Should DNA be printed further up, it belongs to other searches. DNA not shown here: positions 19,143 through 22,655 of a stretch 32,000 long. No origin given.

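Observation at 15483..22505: Translationally coupled operon of a C-protein and three methyltransferase-fold proteins with no stand-alone nuclease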

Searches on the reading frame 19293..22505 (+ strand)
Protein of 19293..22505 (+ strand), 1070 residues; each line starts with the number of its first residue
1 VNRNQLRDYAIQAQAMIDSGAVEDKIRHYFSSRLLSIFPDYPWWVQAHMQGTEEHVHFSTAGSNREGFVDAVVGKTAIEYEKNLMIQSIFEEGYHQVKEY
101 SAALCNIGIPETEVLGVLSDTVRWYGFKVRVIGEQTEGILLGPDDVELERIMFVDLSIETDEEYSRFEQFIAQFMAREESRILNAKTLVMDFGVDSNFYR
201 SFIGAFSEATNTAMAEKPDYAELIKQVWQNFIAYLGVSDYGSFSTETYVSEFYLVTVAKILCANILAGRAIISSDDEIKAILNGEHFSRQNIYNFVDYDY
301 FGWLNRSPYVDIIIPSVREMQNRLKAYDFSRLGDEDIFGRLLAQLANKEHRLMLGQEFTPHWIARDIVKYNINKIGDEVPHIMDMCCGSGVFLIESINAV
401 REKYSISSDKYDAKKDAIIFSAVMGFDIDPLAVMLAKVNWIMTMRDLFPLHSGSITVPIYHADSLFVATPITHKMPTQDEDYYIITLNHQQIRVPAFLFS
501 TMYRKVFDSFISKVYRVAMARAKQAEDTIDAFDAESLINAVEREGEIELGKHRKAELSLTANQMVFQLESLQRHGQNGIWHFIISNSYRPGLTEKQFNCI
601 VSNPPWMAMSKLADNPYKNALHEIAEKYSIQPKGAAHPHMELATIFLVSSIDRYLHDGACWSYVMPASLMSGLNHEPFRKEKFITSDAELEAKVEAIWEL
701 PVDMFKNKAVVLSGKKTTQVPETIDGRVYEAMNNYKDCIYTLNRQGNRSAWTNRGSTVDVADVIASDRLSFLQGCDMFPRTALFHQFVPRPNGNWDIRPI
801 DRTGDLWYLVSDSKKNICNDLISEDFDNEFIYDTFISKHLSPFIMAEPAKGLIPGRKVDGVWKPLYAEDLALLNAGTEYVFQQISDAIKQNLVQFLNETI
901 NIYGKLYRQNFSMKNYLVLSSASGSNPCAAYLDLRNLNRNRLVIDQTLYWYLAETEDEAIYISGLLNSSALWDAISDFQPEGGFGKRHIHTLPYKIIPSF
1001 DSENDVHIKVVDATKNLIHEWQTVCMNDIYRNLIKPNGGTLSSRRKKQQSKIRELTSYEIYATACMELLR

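Call 5: search_protein_families(library=pfam, proteins=[window:19293-22505:+], max_evalue=0.01)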
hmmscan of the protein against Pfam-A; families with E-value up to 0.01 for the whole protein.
window:19293-22505:+ (1070 aa): 2 families
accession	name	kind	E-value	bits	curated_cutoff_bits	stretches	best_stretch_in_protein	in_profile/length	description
PF02384.22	N6_Mtase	-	5.8e-14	52.6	20.4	1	336-443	8-100/311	N-6 DNA Methylase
PF07669.17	Eco57I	-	3.5e-09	37.4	25.3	1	423-690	3-159/171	Eco57I restriction-modification methylase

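Call 6: search_protein_families(library=padloc, proteins=[window:19293-22505:+], max_evalue=0.01)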
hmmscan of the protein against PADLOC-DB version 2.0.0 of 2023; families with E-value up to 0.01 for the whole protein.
window:19293-22505:+ (1070 aa): 25 families
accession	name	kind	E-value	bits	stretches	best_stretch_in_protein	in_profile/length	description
PDLC03630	REase_MTase_IIG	-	2e-59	199.4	2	277-680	289-692/1100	Type IIG restriction enzyme-methyltransferase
PDLC03580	REase_II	-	1.4e-34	117.1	2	283-682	303-707/1112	Type II restriction enzyme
PDLC03625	REase_MTase_IIG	-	5.6e-29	98.5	2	243-711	279-742/1109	Type IIG restriction enzyme-methyltransferase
PDLC03348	MTase_II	-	5.8e-15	52.8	1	333-442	199-311/727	Type II methyltransferase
PDLC03021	MTase_I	-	1.5e-12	45.1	1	319-442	127-247/491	Type I methyltransferase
PDLC04134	mad2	-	4e-09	33.8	1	317-440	234-333/492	mads_2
PDLC02529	PglX|PglXI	-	5.6e-08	28.9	1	342-441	191-291/1189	PglX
PDLC03018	MTase_I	-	8.6e-08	29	1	308-405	261-354/749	Type I methyltransferase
PDLC03025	MTase_I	-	1.6e-07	28.4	1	322-442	127-241/569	Type I methyltransferase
PDLC03600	REase_MTase_IIG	-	2.5e-07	27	1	373-445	295-367/1205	Type IIG restriction enzyme-methyltransferase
PDLC03248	MTase_II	-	1e-06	25.8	1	581-691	70-171/521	Type II methyltransferase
PDLC03604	REase_MTase_IIG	-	1.5e-06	24.6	1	357-410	360-423/1011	Type IIG restriction enzyme-methyltransferase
PDLC03026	MTase_I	-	1.9e-06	25.3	1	332-442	121-227/487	Type I methyltransferase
PDLC02521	PglX|PglXI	-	7.9e-06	22.1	1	373-717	302-592/1174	PglX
PDLC03267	MTase_II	-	2.3e-05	21.5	0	593-719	103-220/539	Type II methyltransferase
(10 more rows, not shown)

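Call 7: search_protein_families(library=ncbifam, proteins=[window:19293-22505:+], max_evalue=0.01)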
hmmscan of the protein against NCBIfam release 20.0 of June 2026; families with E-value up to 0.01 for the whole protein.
window:19293-22505:+ (1070 aa): 8 families
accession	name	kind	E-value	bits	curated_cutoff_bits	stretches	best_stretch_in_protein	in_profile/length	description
NF047738.1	antiphage_MADS2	equivalog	2.7e-08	32.6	720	1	321-445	278-410/654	methylation-associated defense system DNA methyltransferase MAD2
NF033451.1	BREX_2_MTaseX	equivalog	1.3e-05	23.1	400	1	342-441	187-287/1185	BREX-2 system adenine-specific DNA-methyltransferase PglX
NF033452.1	BREX_1_MTaseX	exception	2.1e-05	22.6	500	1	381-615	316-526/1210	BREX-1 system adenine-specific DNA-methyltransferase PglX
TIGR02987.1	met_A_Alw26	exception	7.3e-05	21.7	353.5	0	355-405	4-58/523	Alw26I/Eco31I/Esp3I family type II restriction adenine-specific DNA-methyltransferase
TIGR03534.1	RF_mod_PrmC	equivalog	8.2e-05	22.2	199.1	0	367-440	76-132/253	peptide chain release factor N(5)-glutamine methyltransferase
TIGR03533.1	L3_gln_methyl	equivalog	0.001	18.5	229.7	0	579-616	173-209/284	50S ribosomal protein L3 N(5)-glutamine methyltransferase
TIGR00497.1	hsdM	equivalog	0.0019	17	242.75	0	354-406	199-251/515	type I restriction-modification system subunit M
TIGR00536.1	hemK_fam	subfamily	0.002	17.2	115.5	0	572-623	159-208/286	HemK family protein methyltransferase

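Call 14: search_solved_structures(query=window:19293-22505:+, max_evalue=1, show_alignments=2)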
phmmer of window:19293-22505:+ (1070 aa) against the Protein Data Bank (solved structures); distinct sequences matched with E-value up to 1: 0.

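Call 17: find_homologous_proteins(query=window:19293-22505:+, max_evalue=0.00001)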
Query window:19293-22505:+ (1070 aa): 1289 proteins with E <= 0.00001 among 8000 candidates; the best 120 are listed.
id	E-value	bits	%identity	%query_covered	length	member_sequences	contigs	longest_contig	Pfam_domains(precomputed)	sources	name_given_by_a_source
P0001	0.0e+0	2479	100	100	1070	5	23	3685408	PF02384.23,PF07669.18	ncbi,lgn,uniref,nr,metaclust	ncbi:N-6 DNA methylase [Ruminococcus albus]|uniref:site-specific DNA-methyltransferase (adenine-spec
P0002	0.0e+0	2026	81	100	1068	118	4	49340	PF02384.23,PF07669.18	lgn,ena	-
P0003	0.0e+0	2021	81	100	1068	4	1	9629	PF02384.23,PF07669.18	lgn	-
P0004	0.0e+0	2020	80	100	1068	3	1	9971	PF02384.23,PF07669.18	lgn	-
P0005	0.0e+0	2011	80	100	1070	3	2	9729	PF02384.23,PF07669.18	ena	-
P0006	0.0e+0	2006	80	100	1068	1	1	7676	PF02384.23,PF07669.18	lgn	-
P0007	0.0e+0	1998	80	100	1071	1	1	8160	PF02384.23,PF07669.18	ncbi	-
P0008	0.0e+0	1988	79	100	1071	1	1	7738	PF02384.23,PF07669.18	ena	-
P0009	0.0e+0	1988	79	100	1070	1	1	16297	PF02384.23,PF07669.18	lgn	-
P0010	0.0e+0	1983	79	100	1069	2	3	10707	PF02384.23,PF07669.18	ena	-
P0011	0.0e+0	1980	78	100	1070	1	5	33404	PF02384.23,PF07669.18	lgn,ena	-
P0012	0.0e+0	1968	78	100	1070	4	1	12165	PF02384.23,PF07669.18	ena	-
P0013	0.0e+0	1961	78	100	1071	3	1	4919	PF02384.23,PF07669.18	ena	-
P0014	0.0e+0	1957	77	100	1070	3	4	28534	PF02384.23,PF07669.18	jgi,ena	jgi:hypothetical protein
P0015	0.0e+0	1953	77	100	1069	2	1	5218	PF02384.23,PF07669.18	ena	-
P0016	0.0e+0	1953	77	100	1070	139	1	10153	PF02384.23,PF07669.18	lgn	-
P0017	0.0e+0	1948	77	100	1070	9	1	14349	PF02384.23,PF07669.18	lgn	-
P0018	0.0e+0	1943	77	100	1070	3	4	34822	PF02384.23,PF07669.18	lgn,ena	-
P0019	0.0e+0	1938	76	100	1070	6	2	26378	PF02384.23,PF07669.18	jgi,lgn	jgi:hypothetical protein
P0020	0.0e+0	1936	76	100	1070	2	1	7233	PF02384.23,PF07669.18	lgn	-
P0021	0.0e+0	1934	76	100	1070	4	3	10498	PF02384.23,PF07669.18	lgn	-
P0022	0.0e+0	1933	77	100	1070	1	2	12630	PF02384.23,PF07669.18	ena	-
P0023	0.0e+0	1924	77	100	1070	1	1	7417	PF02384.23,PF07669.18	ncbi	-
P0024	0.0e+0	1923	77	100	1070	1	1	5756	PF02384.23,PF07669.18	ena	-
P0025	0.0e+0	1916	77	100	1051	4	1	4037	PF02384.23,PF07669.18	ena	-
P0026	0.0e+0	1914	75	100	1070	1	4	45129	PF02384.23,PF07669.18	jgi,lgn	jgi:hypothetical protein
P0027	0.0e+0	1911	76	100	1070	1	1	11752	PF02384.23,PF07669.18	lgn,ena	-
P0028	0.0e+0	1911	75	100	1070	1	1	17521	PF02384.23,PF07669.18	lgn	-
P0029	0.0e+0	1908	76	100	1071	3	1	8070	PF02384.23,PF07669.18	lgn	-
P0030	0.0e+0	1905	75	100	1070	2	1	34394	PF02384.23,PF07669.18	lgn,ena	-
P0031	0.0e+0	1903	75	100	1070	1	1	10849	PF02384.23,PF07669.18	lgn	-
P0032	0.0e+0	1898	75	100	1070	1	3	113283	PF02384.23,PF07669.18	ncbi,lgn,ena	-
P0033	0.0e+0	1898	75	100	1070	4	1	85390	PF02384.23,PF07669.18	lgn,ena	-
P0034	0.0e+0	1892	75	100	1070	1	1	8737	PF02384.23,PF07669.18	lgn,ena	-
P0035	0.0e+0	1892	75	100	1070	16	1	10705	PF02384.23,PF07669.18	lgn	-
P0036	0.0e+0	1891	74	100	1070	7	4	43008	PF02384.23,PF07669.18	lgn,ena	-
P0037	0.0e+0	1890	74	100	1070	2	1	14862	PF02384.23,PF07669.18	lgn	-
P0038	0.0e+0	1879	74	100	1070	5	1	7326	PF02384.23,PF07669.18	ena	-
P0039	0.0e+0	1851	73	100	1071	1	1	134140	PF02384.23,PF07669.18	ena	-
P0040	0.0e+0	1846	73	100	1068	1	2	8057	PF02384.23,PF07669.18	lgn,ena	-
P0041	0.0e+0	1832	72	100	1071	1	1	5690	PF02384.23,PF07669.18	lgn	-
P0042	0.0e+0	1822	73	100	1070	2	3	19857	PF02384.23,PF07669.18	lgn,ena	-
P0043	0.0e+0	1816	71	100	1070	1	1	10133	PF02384.23,PF07669.18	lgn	-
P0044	0.0e+0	1814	72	100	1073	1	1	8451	PF02384.23,PF07669.18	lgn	-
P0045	0.0e+0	1802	71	100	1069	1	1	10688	PF02384.23,PF07669.18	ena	-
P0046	0.0e+0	1795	71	100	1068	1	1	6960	PF02384.23,PF07669.18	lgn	-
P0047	0.0e+0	1792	71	100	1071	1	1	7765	PF02384.23,PF07669.18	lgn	-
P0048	0.0e+0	1792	71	100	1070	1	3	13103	PF02384.23,PF07669.18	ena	-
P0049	0.0e+0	1769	71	100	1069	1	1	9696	PF02384.23,PF07669.18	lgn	-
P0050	0.0e+0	1767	71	100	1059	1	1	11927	PF02384.23,PF07669.18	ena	-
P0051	0.0e+0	1763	69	100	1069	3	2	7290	PF02384.23,PF07669.18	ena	-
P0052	0.0e+0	1734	68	100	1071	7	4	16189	PF02384.23,PF07669.18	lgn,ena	-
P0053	0.0e+0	1731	68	100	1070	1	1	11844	PF02384.23,PF07669.18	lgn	-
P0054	0.0e+0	1730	69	100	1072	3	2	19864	PF02384.23,PF07669.18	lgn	-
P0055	0.0e+0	1673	66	100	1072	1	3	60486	PF02384.23,PF07669.18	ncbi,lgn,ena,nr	ncbi:MAG: N-6 DNA methylase [Ruminococcus sp.]|nr:N-6 DNA methylase [Ruminococcus sp.]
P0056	0.0e+0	1640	65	100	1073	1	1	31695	PF02384.23,PF07669.18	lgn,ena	-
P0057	0.0e+0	1639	66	100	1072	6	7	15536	PF02384.23,PF07669.18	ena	-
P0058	0.0e+0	1638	73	89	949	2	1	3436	PF02384.23,PF07669.18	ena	-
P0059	0.0e+0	1637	65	100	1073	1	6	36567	PF02384.23,PF07669.18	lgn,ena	-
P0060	0.0e+0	1636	65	100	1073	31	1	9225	PF02384.23,PF07669.18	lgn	-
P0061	0.0e+0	1634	65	100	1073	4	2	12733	PF02384.23,PF07669.18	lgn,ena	-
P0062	0.0e+0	1631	65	100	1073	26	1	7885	PF02384.23,PF07669.18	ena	-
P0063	0.0e+0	1630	65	100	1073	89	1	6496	PF02384.23,PF07669.18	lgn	-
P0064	0.0e+0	1627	65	100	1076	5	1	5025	PF02384.23,PF07669.18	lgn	-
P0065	0.0e+0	1625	65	100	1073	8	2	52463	PF02384.23,PF07669.18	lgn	-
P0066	0.0e+0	1624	64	100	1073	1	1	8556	PF02384.23,PF07669.18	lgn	-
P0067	0.0e+0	1622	64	100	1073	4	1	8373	PF02384.23,PF07669.18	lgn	-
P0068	0.0e+0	1620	64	100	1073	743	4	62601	PF02384.23,PF07669.18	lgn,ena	-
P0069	0.0e+0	1620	65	100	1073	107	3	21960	PF02384.23,PF07669.18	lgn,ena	-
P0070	0.0e+0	1612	64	100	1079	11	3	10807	PF02384.23,PF07669.18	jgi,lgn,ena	jgi:hypothetical protein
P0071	0.0e+0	1605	64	100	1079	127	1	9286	PF02384.23,PF07669.18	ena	-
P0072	0.0e+0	1604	64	100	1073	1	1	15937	PF02384.23,PF07669.18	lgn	-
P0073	0.0e+0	1598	64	100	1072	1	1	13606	PF02384.23,PF07669.18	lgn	-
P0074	0.0e+0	1591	63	100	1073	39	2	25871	PF02384.23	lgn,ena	-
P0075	0.0e+0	1581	64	100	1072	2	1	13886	PF02384.23,PF07669.18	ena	-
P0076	0.0e+0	1572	63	100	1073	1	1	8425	PF02384.23,PF07669.18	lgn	-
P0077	0.0e+0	1570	61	100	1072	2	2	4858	PF02384.23,PF07669.18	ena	-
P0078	0.0e+0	1569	61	100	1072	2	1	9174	PF02384.23,PF07669.18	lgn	-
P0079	0.0e+0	1567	61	100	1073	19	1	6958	PF02384.23,PF07669.18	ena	-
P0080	0.0e+0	1563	61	100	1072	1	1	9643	PF02384.23,PF07669.18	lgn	-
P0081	0.0e+0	1559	61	100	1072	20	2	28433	PF02384.23,PF07669.18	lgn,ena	-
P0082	0.0e+0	1554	62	100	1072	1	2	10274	PF02384.23,PF07669.18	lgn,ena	-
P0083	0.0e+0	1554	62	100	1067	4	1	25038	PF02384.23,PF07669.18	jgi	jgi:predicted RNA methylase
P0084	0.0e+0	1552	62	100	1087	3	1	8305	PF02384.23,PF07669.18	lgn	-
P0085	0.0e+0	1550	60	100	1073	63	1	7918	PF02384.23,PF07669.18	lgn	-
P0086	0.0e+0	1548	61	100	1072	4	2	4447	PF02384.23,PF07669.18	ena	-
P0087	0.0e+0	1532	59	100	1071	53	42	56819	PF02384.23,PF07669.18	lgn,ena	-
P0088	0.0e+0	1519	80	76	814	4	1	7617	PF02384.23,PF07669.18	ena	-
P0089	0.0e+0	1512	60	100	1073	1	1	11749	PF02384.23,PF07669.18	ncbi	-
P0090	0.0e+0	1504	59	100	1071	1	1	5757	PF02384.23,PF07669.18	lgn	-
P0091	0.0e+0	1498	60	100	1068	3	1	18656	PF02384.23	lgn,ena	-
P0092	0.0e+0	1498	58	100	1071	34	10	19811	PF02384.23,PF07669.18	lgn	-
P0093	0.0e+0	1495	60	100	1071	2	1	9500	PF02384.23,PF07669.18,PF20473.5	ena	-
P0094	0.0e+0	1494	58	100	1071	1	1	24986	PF02384.23,PF07669.18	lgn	-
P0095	0.0e+0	1494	60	100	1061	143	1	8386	PF02384.23,PF07669.18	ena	-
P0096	0.0e+0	1477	59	100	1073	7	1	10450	PF02384.23,PF07669.18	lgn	-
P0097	0.0e+0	1463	59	100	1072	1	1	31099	PF02384.23,PF07669.18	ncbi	-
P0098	0.0e+0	1459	59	100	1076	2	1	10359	PF02384.23,PF07669.18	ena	-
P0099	0.0e+0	1457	58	100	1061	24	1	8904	PF02384.23,PF07669.18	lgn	-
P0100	0.0e+0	1448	59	100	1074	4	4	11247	PF02384.23,PF07669.18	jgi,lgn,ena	-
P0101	0.0e+0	1442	57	100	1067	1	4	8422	PF02384.23,PF07669.18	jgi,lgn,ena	-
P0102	0.0e+0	1442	58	99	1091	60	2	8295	PF02384.23,PF07669.18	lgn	-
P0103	0.0e+0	1432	56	100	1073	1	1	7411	PF02384.23,PF07669.18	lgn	-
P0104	0.0e+0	1429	56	100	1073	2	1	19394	PF02384.23,PF07669.18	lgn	-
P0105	0.0e+0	1425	56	100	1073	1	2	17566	PF02384.23,PF07669.18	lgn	-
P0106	0.0e+0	1424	56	100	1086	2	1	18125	PF02384.23,PF07669.18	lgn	-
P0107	0.0e+0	1422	56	100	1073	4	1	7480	PF02384.23,PF07669.18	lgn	-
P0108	0.0e+0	1420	56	100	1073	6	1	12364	PF02384.23,PF07669.18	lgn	-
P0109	0.0e+0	1419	56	100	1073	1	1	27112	PF02384.23,PF07669.18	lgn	-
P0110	0.0e+0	1418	56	100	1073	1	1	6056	PF02384.23,PF07669.18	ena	-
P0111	0.0e+0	1418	55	100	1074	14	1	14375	PF02384.23,PF07669.18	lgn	-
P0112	0.0e+0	1416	56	100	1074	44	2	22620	PF02384.23,PF07669.18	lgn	-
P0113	0.0e+0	1415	55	100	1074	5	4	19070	PF02384.23,PF07669.18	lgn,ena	-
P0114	0.0e+0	1415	56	100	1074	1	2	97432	PF02384.23,PF07669.18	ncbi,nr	ncbi:MAG: N-6 DNA methylase [Lachnospiraceae bacterium]|nr:N-6 DNA methylase [Lachnospiraceae bacter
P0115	0.0e+0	1412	56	100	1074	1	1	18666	PF02384.23,PF07669.18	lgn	-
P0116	0.0e+0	1412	55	100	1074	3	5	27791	PF02384.23,PF07669.18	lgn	-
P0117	0.0e+0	1411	56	100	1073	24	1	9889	PF02384.23,PF07669.18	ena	-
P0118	0.0e+0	1411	55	100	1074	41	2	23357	PF02384.23,PF07669.18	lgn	-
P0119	0.0e+0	1409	55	100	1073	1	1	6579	PF02384.23,PF07669.18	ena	-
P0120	0.0e+0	1408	55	100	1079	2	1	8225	PF02384.23,PF07669.18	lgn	-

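Call 18: find_encoding_contigs(protein=P0039, flank=10000, max_places=2)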
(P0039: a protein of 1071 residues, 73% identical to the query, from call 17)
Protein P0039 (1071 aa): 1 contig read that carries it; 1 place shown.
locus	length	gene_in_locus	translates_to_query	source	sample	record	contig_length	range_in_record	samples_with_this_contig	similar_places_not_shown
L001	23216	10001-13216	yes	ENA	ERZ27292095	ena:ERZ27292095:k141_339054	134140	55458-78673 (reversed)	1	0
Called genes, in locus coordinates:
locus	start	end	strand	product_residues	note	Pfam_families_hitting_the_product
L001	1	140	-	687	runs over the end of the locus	PF13362:Toprim_3, PF13481:AAA_25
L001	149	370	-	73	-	-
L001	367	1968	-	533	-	PF00270:DEAD, PF04851:ResIII, PF00271:Helicase_C, PF10571:UPF0547 (weak)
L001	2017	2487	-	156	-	PF05037:DUF669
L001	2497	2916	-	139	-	PF23791:DUF7173 (weak)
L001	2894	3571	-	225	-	PF13479:AAA_24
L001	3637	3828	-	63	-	-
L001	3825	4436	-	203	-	-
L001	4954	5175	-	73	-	-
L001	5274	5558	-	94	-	-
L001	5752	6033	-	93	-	-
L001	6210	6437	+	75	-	PF13443:HTH_26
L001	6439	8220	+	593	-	PF01555:N6_N4_Mtase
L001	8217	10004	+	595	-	PF02384:N6_Mtase, PF07669:Eco57I, PF22837:M_Eco57I_C (weak)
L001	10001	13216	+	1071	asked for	PF02384:N6_Mtase, PF07669:Eco57I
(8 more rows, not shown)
